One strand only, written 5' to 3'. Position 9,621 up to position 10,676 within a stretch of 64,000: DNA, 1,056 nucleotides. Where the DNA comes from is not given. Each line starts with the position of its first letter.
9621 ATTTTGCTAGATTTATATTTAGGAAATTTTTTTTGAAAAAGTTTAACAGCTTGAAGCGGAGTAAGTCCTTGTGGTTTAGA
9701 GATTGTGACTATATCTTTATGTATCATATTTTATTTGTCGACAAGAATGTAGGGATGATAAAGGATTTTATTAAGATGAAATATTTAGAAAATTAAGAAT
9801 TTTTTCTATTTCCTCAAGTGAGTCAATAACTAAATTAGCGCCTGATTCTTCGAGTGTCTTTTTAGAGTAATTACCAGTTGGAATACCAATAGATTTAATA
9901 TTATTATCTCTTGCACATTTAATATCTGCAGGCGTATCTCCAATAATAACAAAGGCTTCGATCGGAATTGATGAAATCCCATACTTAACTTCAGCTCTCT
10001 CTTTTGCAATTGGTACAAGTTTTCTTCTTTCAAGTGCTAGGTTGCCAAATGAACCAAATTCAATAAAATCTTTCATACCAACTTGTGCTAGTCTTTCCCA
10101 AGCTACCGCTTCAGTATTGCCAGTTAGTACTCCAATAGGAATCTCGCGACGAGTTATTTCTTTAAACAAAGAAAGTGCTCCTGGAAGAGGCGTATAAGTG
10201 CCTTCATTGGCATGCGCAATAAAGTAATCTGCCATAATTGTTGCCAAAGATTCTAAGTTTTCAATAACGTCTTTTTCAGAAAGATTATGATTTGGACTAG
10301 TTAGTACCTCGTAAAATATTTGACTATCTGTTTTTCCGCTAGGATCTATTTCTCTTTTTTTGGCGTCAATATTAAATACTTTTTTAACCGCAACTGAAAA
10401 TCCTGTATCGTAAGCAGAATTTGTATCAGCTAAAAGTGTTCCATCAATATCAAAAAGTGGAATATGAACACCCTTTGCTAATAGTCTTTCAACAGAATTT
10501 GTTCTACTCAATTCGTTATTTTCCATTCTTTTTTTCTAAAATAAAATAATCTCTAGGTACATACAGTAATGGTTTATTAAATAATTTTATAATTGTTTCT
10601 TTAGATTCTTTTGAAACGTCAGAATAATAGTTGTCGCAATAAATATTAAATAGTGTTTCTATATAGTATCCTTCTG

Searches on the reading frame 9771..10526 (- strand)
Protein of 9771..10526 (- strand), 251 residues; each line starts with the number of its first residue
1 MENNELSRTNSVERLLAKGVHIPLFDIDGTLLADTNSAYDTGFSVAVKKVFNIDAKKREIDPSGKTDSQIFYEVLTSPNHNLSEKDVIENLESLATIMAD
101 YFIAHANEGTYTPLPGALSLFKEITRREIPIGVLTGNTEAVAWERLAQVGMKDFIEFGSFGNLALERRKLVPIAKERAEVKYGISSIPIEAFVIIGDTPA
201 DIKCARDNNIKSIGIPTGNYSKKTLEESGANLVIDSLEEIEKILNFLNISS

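Call 27: find_encoding_contigs(protein=window:9771-10526:-, flank=10000, max_places=1)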
Protein window:9771-10526:- (251 aa): 6 contigs read that carry it; 1 place shown.
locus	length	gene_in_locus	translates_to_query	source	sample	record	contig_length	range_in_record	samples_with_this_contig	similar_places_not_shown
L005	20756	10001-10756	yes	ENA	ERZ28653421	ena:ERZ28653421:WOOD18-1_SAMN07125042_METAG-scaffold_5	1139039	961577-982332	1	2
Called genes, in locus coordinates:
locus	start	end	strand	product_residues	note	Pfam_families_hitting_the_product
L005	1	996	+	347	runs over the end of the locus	PF01073:3Beta_HSD, PF01370:Epimerase, PF02719:Polysacc_synt_2, PF04321:RmlD_sub_bind, PF05368:NmrA (weak), PF13460:NAD_binding_10, PF16363:GDP_Man_Dehyd, PF07993:NAD_binding_4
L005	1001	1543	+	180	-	-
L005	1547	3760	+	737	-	PF10060:DUF2298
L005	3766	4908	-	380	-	PF03816:LytR_cpsA_psr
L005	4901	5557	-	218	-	PF00121:TIM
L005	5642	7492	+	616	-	PF00580:UvrD-helicase, PF13245:AAA_19, PF13361:UvrD_C, PF13538:UvrD_C_2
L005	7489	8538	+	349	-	PF02388:FemAB, PF13480:Acetyltransf_6 (weak), PF02388:FemAB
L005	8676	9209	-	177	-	PF06325:PrmA (weak)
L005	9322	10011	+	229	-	-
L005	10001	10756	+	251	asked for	PF00702:Hydrolase, PF12710:HAD, PF13419:HAD_2, PF13242:Hydrolase_like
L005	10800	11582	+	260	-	PF01509:TruB_N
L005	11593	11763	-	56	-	-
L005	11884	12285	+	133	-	-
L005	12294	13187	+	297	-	-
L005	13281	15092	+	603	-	PF13462:Thioredoxin_4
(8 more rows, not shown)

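Call 36: search_protein_families(library=ncbifam, proteins=[window:9771-10526:-], max_evalue=0.001)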
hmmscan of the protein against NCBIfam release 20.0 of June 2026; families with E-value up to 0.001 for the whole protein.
window:9771-10526:- (251 aa): 11 families
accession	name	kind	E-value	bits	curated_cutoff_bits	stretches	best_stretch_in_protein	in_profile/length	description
NF009695.0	PRK13222.1-2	equivalog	5.9e-12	45.5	225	1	23-245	9-223/226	phosphoglycolate phosphatase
TIGR03351.1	PhnX-like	hypoth_equivalog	6.1e-11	42.7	218.9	1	24-244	5-219/220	phosphonatase-like hydrolase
NF053653.1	InDiPhoBT2121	equivalog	3.7e-09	36.5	245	1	24-242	5-213/216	inorganic diphosphatase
TIGR02253.1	CTE7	subfamily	1.2e-07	31.7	169.75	1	24-240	6-220/221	TIGR02253 family HAD-type hydrolase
TIGR01422.2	phosphonatase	equivalog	6.3e-07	28.9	220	1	108-217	94-201/251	phosphonoacetaldehyde hydrolase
NF009804.0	PRK13288.1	equivalog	1.9e-06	27.5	218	1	24-245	7-211/215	pyrophosphatase PpaX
TIGR01449.2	PGP_bact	equivalog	4.8e-06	26.2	180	1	72-244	50-213/213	phosphoglycolate phosphatase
NF008610.0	PRK11587.1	equivalog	2.6e-05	23.7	282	1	24-241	7-204/219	sugar phosphatase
NF009698.0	PRK13223.1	equivalog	4.9e-05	22.6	466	1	22-239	15-224/272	phosphoglycolate phosphatase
TIGR02009.1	PGMB-YQAB-SF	subfamily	7.4e-05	23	153.35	1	24-157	5-132/186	beta-phosphoglucomutase family hydrolase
TIGR01454.1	AHBA_synth_RP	hypoth_equivalog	0.0004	20.1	246.65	0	115-237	78-196/205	AHBA synthesis associated protein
